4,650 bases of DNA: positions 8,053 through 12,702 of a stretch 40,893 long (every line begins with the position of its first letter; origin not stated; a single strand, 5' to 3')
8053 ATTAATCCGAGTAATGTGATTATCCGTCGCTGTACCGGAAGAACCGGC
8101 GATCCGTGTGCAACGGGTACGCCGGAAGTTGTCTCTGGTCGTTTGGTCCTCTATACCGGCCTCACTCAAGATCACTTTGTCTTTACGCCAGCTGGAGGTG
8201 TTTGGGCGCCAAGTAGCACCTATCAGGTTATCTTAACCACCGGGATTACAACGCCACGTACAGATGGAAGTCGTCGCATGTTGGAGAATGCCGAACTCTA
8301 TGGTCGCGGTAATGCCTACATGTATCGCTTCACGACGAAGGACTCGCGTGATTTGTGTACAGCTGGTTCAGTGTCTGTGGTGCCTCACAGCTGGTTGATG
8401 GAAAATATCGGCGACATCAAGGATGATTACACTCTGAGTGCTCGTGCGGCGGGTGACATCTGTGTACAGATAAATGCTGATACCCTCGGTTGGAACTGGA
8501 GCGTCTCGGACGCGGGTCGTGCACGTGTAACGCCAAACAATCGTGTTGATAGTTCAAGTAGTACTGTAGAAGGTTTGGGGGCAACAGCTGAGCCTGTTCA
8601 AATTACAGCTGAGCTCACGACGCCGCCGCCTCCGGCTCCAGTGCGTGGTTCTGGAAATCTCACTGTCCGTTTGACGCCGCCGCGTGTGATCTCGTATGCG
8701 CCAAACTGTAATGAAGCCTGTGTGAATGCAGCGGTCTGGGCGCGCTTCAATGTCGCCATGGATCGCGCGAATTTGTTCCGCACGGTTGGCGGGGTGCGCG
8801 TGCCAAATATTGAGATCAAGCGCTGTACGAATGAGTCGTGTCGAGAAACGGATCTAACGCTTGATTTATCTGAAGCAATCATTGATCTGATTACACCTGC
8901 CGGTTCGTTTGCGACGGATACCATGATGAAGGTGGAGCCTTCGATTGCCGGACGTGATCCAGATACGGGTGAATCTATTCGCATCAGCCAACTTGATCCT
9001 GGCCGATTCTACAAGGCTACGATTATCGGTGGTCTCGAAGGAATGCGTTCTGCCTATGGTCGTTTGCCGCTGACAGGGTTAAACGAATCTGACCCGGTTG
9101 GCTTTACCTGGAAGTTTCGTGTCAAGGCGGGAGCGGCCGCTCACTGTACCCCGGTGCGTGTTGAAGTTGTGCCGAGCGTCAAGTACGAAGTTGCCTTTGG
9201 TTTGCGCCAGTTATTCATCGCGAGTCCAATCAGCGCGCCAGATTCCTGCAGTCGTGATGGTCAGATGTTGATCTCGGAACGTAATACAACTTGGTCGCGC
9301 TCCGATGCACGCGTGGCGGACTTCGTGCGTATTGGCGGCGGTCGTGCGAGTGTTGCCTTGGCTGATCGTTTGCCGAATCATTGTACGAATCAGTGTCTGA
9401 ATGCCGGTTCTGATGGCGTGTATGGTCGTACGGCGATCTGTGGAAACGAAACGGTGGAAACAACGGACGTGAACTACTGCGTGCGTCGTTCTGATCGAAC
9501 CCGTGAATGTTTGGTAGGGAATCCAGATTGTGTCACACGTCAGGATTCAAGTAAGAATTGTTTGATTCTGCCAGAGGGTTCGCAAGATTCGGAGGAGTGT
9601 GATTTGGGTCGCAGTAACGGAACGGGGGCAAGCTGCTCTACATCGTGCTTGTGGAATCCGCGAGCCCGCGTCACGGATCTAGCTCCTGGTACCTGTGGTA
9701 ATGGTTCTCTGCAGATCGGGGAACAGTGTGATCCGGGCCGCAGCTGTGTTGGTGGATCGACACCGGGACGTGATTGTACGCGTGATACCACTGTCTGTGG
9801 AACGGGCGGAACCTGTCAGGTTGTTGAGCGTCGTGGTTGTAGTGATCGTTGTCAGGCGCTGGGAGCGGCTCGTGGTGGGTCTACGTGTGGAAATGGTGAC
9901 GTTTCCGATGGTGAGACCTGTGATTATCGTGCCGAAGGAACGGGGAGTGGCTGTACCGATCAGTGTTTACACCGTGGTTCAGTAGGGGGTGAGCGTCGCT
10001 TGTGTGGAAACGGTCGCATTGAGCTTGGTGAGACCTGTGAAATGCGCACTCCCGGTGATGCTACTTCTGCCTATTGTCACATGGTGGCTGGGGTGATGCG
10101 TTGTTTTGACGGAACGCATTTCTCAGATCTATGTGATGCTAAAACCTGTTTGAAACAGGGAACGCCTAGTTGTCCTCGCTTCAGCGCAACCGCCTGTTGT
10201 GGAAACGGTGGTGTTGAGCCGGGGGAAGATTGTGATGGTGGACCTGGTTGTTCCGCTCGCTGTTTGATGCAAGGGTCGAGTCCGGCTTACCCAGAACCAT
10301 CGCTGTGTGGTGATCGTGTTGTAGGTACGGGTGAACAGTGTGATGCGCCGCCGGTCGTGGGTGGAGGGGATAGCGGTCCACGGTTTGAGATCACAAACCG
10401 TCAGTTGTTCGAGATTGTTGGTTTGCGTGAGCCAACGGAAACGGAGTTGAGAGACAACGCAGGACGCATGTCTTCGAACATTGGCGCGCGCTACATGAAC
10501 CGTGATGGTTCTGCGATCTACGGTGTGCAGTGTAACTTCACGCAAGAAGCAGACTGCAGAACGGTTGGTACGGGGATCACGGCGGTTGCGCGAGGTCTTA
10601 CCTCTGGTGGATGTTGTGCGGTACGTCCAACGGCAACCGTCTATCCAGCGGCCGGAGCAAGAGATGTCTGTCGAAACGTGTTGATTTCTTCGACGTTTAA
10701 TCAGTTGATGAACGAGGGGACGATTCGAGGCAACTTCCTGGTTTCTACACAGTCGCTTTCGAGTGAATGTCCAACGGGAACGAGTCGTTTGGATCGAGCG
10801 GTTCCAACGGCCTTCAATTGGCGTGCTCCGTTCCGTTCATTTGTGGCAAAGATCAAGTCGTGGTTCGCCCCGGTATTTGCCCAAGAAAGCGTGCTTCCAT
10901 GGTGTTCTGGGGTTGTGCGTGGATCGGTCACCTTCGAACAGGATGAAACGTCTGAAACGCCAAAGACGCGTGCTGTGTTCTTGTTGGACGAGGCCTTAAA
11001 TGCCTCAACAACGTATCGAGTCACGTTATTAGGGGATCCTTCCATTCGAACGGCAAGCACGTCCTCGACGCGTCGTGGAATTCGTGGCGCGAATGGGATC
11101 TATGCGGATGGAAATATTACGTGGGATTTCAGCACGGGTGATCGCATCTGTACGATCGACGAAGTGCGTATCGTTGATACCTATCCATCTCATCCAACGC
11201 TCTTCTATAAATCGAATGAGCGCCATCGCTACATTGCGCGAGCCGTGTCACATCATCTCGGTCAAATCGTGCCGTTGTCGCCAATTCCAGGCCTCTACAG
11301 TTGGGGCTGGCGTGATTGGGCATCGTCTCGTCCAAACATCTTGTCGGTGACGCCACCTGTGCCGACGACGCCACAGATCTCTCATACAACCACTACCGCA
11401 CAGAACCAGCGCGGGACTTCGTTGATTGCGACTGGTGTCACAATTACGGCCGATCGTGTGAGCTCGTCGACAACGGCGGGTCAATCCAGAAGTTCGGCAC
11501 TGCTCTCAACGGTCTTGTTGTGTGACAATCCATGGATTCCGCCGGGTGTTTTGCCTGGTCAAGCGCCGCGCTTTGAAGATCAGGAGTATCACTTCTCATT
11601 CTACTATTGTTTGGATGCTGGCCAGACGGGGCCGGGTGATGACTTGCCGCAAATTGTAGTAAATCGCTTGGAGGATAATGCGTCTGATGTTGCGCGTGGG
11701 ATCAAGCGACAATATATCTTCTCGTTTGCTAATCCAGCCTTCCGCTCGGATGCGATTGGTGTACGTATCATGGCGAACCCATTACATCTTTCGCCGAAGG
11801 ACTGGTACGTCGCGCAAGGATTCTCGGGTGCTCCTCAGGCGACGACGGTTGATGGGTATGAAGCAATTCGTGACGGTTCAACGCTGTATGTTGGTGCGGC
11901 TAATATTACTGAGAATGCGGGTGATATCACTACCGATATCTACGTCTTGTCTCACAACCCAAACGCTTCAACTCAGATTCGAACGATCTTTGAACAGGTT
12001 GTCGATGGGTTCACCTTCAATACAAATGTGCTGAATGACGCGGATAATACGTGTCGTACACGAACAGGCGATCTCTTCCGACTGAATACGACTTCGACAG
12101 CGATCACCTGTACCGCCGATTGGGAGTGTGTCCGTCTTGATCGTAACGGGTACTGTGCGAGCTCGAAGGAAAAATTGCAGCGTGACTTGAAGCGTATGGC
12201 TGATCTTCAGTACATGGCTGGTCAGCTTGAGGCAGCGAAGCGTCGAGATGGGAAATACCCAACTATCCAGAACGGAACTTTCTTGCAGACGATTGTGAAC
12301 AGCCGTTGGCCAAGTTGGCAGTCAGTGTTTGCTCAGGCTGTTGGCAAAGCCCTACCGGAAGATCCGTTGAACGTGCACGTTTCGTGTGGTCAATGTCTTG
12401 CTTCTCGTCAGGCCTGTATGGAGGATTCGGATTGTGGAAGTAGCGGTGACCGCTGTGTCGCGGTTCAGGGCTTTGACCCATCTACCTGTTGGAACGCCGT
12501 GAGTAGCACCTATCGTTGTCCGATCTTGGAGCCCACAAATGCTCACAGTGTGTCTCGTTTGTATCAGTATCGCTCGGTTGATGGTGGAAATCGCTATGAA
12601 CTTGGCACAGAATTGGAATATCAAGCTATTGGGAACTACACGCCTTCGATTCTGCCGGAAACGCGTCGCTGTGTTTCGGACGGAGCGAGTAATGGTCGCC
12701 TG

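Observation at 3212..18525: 15-kb five-gene surface-protein locus with no known display machinery, wedged into a housekeeping operon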

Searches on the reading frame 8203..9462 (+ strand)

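Call 48: search_protein_families(library=pfam, proteins=[window:8203-9462:+], max_evalue=0.05)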
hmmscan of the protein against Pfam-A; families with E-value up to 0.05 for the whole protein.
window:8203-9462:+ (420 aa): 1 family
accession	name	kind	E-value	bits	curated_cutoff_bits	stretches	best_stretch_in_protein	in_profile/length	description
PF13205.12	Big_5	-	0.048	14.8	23.6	0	158-196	3-43/105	Bacterial Ig-like domain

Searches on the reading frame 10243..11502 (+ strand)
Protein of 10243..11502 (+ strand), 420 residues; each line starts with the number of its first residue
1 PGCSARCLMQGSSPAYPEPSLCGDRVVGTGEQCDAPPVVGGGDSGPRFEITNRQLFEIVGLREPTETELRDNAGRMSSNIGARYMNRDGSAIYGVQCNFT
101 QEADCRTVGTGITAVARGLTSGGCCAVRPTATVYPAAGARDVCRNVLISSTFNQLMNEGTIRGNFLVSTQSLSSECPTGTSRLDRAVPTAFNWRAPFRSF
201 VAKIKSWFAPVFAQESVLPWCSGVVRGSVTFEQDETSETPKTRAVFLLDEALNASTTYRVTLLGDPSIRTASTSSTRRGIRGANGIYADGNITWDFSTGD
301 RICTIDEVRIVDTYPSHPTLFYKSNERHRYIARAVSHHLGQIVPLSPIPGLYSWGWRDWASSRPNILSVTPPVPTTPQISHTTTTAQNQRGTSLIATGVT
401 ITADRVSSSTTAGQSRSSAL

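Call 48: search_protein_families(library=pfam, proteins=[window:10243-11502:+], max_evalue=0.05)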
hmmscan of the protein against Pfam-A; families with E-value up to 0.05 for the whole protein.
window:10243-11502:+ (420 aa): 1 family
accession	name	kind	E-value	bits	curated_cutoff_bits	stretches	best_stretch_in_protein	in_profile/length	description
PF13205.12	Big_5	-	0.00012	23.2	23.6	1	132-180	8-57/105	Bacterial Ig-like domain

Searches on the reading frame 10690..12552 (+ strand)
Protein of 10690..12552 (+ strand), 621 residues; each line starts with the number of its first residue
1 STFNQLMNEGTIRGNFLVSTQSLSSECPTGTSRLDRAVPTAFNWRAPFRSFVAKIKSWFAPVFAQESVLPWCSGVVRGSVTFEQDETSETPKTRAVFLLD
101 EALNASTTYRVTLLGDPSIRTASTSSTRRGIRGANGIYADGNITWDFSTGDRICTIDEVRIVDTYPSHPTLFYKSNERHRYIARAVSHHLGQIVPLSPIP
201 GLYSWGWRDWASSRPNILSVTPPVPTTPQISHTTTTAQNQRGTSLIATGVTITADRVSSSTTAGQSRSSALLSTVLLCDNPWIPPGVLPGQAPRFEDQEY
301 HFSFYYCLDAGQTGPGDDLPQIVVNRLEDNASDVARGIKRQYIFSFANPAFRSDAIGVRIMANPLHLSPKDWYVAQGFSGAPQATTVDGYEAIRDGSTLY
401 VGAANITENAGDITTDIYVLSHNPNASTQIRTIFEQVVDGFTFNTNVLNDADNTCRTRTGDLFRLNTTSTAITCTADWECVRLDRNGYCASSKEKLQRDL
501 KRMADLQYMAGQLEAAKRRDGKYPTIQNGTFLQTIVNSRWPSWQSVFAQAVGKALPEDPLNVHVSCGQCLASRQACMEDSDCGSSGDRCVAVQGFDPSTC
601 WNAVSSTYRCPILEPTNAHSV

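Call 57: find_homologous_proteins(query=window:10690-12552:+, max_evalue=0.00001)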
Query window:10690-12552:+ (621 aa): 13 proteins with E <= 0.00001 among 8000 candidates.
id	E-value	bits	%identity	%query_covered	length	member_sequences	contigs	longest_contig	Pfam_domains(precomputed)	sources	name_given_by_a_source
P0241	2.2e-134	467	38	99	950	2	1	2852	PF13205.13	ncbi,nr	ncbi:MAG: Ig-like domain-containing protein, partial [Candidatus Uhrbacteria bacterium]|nr:Ig-like d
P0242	9.4e-106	373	65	43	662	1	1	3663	PF13205.13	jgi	jgi:hypothetical protein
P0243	2.0e-101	358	43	65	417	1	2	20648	-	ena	-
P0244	4.1e-38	149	41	35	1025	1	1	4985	PF05345.19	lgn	-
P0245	6.4e-35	139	34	42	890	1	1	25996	PF17963.8,PF05345.19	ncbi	ncbi:MAG: hypothetical protein ABIA02_03845 [Candidatus Falkowbacteria bacterium]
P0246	3.5e-33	133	34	43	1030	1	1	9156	-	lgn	-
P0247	6.2e-32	129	35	42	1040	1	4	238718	-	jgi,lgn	-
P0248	2.6e-31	127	33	43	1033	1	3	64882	-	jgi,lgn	-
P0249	4.7e-29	119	35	41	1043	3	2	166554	PF05345.19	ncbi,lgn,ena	-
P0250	5.3e-29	119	35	41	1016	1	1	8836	PF05345.19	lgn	-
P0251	6.3e-29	119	35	41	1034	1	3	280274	PF05345.19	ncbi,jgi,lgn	jgi:hypothetical protein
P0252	3.3e-28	117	34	41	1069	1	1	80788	PF09603.16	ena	-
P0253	1.3e-26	111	33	40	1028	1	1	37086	PF05345.19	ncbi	-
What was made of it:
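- Tried and rejected: It returned only 13 proteins because of the word-index limit (call 57).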

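Call 63: find_encoding_contigs(protein=P0251, flank=10000, max_places=2)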
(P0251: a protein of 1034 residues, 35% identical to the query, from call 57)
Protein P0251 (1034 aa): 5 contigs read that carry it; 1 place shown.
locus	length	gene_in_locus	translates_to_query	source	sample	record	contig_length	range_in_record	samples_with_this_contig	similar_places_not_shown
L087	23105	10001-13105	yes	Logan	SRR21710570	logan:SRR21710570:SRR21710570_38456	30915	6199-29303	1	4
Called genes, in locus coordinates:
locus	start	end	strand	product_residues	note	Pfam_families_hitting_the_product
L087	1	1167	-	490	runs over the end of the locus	PF13328:HD_4, PF01966:HD, PF04607:RelA_SpoT, PF02824:TGS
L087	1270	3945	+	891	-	PF18895:T4SS_pilin, PF13205:Big_5 (faint)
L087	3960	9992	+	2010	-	PF18895:T4SS_pilin, PF01833:TIG, PF13205:Big_5 (faint)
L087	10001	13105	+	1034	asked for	PF05345:He_PIG (weak)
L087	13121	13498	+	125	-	-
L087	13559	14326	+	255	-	PF18884:TSP3_bac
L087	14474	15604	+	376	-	PF18884:TSP3_bac (faint)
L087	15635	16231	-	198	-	PF00574:CLP_protease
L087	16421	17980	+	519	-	PF07549:Sec_GG (weak), PF21760:SecD_1st, PF22599:SecDF_P1_head, PF03176:MMPL, PF02355:SecD_SecF_C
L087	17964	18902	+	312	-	PF07549:Sec_GG (weak), PF02355:SecD_SecF_C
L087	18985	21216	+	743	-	PF04932:Wzy_C, PF07719:TPR_2 (faint), PF14559:TPR_19 (faint)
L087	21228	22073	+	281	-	PF06750:A24_N_bact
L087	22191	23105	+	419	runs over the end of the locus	PF11104:PilM_2 (faint), PF02491:SHS2_FTSA, PF06723:MreB_Mbl (weak), PF14450:FtsA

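Call 64: find_encoding_contigs(protein=P0247, flank=10000, max_places=2)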
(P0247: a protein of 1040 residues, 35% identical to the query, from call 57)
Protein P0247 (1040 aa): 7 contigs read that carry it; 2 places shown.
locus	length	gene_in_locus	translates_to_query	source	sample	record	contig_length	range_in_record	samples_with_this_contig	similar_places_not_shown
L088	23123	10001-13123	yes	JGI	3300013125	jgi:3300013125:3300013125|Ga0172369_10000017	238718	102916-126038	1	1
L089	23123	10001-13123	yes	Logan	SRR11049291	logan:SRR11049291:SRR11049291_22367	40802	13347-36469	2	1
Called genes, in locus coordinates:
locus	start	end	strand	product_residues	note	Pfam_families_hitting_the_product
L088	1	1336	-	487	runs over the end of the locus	PF13328:HD_4, PF01966:HD, PF04607:RelA_SpoT, PF02824:TGS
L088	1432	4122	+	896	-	PF18895:T4SS_pilin, PF13205:Big_5 (faint)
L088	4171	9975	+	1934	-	PF18895:T4SS_pilin, PF01833:TIG (weak)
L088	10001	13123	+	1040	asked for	-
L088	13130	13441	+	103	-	-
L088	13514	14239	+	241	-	PF18884:TSP3_bac (weak)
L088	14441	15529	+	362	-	-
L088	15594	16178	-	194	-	PF00574:CLP_protease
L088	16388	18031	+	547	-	PF21760:SecD_1st, PF22599:SecDF_P1_head, PF03176:MMPL (weak), PF02355:SecD_SecF_C (weak)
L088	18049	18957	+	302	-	PF02355:SecD_SecF_C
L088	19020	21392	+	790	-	PF04932:Wzy_C, PF13424:TPR_12 (faint), PF13428:TPR_14 (faint), PF07719:TPR_2 (faint), PF13371:TPR_9 (faint), PF13414:TPR_11 (faint), PF13432:TPR_16 (weak), PF14559:TPR_19 (faint)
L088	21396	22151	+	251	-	PF06750:A24_N_bact, PF01478:Peptidase_A24 (weak)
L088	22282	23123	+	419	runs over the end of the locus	PF11104:PilM_2 (faint), PF02491:SHS2_FTSA, PF06723:MreB_Mbl, PF14450:FtsA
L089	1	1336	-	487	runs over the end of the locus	PF13328:HD_4, PF01966:HD, PF04607:RelA_SpoT, PF02824:TGS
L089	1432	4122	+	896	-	PF18895:T4SS_pilin, PF13205:Big_5 (faint)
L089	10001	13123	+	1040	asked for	-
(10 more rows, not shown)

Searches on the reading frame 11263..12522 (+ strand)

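Call 48: search_protein_families(library=pfam, proteins=[window:11263-12522:+], max_evalue=0.05)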
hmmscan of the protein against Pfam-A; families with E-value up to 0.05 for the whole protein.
window:11263-12522:+ (420 aa): 1 family
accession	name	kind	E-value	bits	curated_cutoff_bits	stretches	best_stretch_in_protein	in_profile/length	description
PF13091.12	PLDc_2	-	0.0023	18.2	27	1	202-246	87-131/132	PLD-like domain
